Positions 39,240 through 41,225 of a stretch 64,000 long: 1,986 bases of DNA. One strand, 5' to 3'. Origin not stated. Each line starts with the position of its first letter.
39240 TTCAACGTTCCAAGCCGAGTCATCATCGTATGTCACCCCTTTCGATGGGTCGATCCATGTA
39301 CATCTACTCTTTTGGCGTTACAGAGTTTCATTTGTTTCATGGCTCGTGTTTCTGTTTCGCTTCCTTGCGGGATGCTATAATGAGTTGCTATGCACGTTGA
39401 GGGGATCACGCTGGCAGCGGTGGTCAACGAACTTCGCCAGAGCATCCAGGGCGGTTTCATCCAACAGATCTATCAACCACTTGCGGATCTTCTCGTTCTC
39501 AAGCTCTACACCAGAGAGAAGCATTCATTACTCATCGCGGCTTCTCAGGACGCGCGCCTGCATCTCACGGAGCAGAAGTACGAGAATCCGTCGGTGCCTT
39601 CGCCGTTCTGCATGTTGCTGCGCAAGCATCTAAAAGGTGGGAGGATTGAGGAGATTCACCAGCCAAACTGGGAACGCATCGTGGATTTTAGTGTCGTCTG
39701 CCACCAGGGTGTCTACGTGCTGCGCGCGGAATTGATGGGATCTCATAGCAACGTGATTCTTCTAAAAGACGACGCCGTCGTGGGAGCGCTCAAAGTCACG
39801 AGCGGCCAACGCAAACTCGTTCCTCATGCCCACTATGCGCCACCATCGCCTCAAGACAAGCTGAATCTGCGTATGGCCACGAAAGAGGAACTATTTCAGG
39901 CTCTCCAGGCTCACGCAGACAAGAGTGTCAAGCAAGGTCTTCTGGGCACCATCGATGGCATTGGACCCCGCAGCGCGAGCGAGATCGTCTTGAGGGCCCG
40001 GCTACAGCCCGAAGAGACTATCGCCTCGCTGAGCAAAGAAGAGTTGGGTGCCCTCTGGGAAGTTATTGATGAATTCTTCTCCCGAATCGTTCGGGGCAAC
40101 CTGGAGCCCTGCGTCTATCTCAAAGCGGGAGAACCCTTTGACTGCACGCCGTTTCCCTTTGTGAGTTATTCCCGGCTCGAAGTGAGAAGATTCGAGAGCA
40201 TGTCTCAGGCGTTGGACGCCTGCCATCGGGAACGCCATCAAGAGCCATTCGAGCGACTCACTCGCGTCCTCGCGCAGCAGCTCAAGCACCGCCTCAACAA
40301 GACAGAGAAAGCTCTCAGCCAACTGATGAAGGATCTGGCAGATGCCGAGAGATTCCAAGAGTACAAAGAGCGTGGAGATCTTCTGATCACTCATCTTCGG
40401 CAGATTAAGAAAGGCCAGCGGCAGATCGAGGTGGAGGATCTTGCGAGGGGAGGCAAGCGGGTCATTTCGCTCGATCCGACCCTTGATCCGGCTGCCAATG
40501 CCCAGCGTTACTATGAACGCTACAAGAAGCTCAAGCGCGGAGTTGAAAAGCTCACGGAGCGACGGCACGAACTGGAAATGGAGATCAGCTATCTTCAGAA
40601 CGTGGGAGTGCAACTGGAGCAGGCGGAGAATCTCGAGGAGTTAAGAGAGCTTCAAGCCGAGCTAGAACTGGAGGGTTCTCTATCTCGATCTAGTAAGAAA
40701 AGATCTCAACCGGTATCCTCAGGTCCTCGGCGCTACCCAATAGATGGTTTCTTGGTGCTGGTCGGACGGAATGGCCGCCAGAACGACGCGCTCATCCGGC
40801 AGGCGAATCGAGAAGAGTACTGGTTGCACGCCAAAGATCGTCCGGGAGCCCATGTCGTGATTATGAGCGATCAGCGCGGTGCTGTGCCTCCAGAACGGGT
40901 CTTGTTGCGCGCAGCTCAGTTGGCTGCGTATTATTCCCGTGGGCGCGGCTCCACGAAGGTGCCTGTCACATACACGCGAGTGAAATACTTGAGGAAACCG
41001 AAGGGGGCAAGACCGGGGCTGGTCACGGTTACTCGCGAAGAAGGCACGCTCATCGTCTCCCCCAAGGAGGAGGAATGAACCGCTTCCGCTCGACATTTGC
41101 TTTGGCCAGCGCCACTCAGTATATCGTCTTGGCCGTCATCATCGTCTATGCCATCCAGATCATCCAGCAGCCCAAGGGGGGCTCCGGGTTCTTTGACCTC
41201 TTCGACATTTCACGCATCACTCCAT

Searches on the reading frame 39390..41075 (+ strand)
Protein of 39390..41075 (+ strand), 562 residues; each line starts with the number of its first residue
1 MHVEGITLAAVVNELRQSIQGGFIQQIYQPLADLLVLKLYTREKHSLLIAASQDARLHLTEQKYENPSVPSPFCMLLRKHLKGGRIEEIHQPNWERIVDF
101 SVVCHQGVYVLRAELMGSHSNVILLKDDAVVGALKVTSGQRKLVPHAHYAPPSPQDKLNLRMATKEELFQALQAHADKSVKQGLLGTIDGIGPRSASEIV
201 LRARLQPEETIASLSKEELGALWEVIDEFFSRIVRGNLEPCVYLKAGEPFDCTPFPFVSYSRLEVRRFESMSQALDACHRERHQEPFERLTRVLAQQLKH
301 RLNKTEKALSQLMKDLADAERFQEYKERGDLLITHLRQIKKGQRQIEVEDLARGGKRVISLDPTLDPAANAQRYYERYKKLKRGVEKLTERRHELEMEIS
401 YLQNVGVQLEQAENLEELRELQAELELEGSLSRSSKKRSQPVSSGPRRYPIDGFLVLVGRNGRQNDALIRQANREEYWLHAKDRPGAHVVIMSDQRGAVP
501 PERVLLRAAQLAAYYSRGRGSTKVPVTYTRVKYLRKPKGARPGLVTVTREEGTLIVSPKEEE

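Call 88: search_protein_families(library=ncbifam, proteins=[window:39390-41075:+], max_evalue=1e-10)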
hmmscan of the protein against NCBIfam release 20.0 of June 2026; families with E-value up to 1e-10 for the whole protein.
window:39390-41075:+ (562 aa): 2 families
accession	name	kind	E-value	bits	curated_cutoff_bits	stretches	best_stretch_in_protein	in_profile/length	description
NF038240.1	fibro_bind_EfbA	exception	6e-98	328.9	1025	1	1-561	1-560/567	fibronectin-binding protein EfbA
NF041120.1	RqcH_arch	equivalog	5.2e-66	223.8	400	2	6-341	3-327/645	ribosome rescue protein RqcH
